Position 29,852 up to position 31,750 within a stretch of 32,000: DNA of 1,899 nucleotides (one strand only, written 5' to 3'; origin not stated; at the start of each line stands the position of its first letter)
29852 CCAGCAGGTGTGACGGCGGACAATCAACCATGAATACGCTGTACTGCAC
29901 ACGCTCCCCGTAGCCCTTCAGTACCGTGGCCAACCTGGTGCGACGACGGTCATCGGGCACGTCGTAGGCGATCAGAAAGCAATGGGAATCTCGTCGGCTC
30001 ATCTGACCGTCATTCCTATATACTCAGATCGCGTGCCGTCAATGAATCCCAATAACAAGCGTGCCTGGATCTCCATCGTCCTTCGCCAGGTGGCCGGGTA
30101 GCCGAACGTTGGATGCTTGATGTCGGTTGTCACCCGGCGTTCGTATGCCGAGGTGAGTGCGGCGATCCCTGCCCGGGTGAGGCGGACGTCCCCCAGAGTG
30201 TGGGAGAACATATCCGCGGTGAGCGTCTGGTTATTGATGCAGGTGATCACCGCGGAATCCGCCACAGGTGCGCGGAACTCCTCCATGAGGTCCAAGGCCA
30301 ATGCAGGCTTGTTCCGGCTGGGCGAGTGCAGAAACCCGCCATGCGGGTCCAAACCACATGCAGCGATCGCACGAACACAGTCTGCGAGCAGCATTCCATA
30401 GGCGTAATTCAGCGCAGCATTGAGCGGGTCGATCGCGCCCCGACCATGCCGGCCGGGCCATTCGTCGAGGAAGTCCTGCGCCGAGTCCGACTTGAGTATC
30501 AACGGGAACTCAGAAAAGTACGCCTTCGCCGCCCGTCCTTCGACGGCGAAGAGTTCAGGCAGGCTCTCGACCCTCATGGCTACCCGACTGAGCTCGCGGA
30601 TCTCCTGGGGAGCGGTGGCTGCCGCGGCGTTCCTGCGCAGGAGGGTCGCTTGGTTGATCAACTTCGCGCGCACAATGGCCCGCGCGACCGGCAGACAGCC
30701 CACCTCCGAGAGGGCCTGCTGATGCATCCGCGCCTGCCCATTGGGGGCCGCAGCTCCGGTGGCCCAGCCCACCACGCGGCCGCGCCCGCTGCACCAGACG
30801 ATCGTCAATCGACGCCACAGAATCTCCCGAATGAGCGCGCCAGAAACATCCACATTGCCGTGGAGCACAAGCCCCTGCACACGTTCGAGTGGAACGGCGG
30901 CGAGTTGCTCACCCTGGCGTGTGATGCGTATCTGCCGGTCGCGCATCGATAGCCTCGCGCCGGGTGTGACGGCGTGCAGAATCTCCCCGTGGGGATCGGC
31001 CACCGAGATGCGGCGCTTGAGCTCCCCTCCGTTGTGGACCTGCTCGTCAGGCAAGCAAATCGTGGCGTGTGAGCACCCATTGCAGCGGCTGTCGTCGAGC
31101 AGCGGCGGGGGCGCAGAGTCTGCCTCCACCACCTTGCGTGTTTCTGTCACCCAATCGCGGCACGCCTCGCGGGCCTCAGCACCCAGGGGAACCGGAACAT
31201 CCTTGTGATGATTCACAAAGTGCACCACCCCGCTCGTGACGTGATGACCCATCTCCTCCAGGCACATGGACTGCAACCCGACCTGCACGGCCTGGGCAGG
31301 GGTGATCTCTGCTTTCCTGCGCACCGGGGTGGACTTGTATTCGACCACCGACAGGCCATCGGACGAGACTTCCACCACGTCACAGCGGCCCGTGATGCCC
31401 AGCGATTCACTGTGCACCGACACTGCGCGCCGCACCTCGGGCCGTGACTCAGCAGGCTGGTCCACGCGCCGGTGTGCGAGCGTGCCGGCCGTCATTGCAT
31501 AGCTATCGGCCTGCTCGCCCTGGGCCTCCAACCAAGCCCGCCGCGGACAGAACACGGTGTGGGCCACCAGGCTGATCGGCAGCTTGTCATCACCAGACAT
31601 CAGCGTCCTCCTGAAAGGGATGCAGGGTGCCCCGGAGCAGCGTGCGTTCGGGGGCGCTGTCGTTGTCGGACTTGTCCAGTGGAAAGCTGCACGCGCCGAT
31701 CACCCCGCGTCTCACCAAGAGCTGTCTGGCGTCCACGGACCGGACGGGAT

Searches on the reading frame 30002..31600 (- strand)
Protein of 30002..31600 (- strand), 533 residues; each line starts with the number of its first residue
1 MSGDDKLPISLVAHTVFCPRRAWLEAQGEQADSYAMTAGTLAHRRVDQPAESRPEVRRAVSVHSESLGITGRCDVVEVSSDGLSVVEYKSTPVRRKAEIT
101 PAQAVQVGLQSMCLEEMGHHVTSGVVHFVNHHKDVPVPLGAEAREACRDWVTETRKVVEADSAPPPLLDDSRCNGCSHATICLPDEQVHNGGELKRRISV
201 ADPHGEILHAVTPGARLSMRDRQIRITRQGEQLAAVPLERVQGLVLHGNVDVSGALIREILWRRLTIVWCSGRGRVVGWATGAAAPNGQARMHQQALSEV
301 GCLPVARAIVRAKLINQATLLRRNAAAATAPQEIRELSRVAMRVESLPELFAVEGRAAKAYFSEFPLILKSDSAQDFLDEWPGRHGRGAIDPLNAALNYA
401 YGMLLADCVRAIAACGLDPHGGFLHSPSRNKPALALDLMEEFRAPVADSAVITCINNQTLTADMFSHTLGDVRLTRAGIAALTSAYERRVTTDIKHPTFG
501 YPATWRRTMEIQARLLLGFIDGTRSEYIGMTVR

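Call 65: search_protein_families(library=padloc, proteins=[window:30002-31600:-], max_evalue=0.001)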
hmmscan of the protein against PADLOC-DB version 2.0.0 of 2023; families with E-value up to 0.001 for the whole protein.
window:30002-31600:- (533 aa): 48 families (the best 25 are shown)
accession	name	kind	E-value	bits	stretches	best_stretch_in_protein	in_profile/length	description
PDLC01747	Cas1g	-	7.1e-233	771.9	1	7-533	1-523/523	-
PDLC02067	Cas1b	-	2.4e-72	242.5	1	16-516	7-516/533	-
PDLC01608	Cas1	-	2.1e-71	238.6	1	209-488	2-276/276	"CAS-I,CAS-II,CAS-III,CAS-IV,CAS-V,CAS-VI; acquisition_1"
PDLC01248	Cas1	-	2.4e-71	238.6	1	210-520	5-287/289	"CAS-I,CAS-II,CAS-III,CAS-IV,CAS-V,CAS-VI; acquisition_1"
PDLC00928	Cas1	-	2.3e-70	235.1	1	211-517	5-310/315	Cas1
PDLC02025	Cas1d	-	3.6e-67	225.1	1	207-531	3-314/316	-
PDLC00927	Cas1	-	4.4e-67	224.6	1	211-524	5-323/327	CRISPR-associated endonuclease Cas1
PDLC01743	Cas1c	-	5.1e-60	201.4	1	207-531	7-335/337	-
PDLC01334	Cas1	-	1.2e-58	197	1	208-528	5-333/336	"CAS-I,CAS-II,CAS-III,CAS-IV,CAS-V,CAS-VI; acquisition_1"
PDLC00923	Cas1c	-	1.4e-58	196.8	1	208-529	6-337/340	"CRISPR-associated endonuclease Cas1, subtype I-C/DVULG"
PDLC00922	Cas1a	-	4.7e-54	181.7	1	202-516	8-330/347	"CRISPR-associated endonuclease Cas1, subtype MYXAN"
PDLC01449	Cas1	-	7.4e-54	180.9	1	214-522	9-282/285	"CAS-I,CAS-II,CAS-III,CAS-IV,CAS-V,CAS-VI; acquisition_1"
PDLC01249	Cas1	-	8.3e-54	180.7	1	212-464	5-245/246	"CAS-I,CAS-II,CAS-III,CAS-IV,CAS-V,CAS-VI; acquisition_1"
PDLC01740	Cas1_IIIa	-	2.8e-46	156.8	1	213-494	8-287/331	-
PDLC01773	Cas4c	-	1.1e-39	134.2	1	3-187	16-198/229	-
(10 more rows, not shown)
